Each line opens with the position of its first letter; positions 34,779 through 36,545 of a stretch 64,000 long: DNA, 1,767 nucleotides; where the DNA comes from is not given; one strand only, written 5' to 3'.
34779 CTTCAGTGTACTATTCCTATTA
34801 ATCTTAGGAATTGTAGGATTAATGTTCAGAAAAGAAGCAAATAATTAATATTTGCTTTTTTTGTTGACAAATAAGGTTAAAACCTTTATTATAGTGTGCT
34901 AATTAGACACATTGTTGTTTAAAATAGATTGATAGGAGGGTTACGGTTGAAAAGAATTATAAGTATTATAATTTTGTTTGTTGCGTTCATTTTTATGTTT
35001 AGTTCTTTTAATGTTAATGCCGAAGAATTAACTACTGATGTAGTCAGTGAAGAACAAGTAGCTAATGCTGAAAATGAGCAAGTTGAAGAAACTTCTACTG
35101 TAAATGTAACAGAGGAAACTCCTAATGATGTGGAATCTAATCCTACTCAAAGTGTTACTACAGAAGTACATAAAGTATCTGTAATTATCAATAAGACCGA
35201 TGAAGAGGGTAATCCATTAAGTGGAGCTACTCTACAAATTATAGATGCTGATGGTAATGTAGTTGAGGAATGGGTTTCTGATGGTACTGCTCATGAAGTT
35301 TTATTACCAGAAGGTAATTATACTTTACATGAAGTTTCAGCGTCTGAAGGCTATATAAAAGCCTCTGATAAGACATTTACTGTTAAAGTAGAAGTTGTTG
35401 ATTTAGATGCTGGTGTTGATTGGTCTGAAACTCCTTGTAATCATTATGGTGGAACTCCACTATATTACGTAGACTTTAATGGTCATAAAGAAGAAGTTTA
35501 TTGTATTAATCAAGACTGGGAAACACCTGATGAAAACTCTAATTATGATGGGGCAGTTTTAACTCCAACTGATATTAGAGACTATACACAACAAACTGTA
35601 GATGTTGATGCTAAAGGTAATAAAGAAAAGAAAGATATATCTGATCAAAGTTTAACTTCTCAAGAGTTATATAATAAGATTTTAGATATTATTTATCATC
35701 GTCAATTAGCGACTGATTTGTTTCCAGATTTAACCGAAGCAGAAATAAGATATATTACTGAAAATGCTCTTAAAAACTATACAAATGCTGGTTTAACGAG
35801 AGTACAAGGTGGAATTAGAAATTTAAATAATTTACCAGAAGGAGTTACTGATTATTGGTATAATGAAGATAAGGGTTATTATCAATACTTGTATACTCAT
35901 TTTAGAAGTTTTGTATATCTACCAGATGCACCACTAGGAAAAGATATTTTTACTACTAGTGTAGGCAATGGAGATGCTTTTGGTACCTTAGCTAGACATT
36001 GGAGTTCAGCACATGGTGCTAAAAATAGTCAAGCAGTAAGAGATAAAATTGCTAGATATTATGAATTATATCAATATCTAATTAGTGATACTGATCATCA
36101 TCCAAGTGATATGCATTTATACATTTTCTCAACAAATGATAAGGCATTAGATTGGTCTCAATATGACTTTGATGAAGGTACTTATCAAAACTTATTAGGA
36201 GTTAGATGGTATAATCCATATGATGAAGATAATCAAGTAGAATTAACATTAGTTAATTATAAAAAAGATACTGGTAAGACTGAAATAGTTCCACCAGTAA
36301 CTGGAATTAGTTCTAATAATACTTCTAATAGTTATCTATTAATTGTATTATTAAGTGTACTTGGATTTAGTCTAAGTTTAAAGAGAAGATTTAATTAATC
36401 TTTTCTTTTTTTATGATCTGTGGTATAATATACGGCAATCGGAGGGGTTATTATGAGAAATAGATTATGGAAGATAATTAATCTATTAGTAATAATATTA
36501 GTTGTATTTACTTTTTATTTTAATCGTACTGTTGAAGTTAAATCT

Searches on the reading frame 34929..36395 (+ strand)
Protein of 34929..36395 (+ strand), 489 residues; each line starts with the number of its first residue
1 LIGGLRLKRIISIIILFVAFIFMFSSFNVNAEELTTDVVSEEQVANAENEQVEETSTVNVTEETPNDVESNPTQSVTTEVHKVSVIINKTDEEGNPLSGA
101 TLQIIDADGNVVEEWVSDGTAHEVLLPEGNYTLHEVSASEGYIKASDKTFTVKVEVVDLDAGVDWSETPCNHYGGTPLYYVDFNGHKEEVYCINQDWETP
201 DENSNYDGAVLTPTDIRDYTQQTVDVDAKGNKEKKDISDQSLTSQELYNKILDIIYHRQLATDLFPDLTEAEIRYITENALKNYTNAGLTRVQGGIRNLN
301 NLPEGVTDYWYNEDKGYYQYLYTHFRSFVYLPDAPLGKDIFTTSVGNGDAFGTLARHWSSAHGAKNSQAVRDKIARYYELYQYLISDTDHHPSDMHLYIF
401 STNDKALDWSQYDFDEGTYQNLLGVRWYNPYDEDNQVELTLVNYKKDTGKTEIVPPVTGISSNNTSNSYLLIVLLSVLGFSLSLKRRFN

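Call 48: search_protein_families(library=pfam, proteins=[window:34929-36395:+], max_evalue=0.01)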
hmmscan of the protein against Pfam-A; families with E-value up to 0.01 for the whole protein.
window:34929-36395:+ (489 aa): 2 families
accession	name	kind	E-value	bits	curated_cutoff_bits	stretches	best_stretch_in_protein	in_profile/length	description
PF17802.7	SpaA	-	3.3e-14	53.3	23.1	1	84-155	2-77/91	Prealbumin-like fold domain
PF13620.12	CarboxypepD_reg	-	0.0078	17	32.3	0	90-154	7-71/82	Carboxypeptidase regulatory-like domain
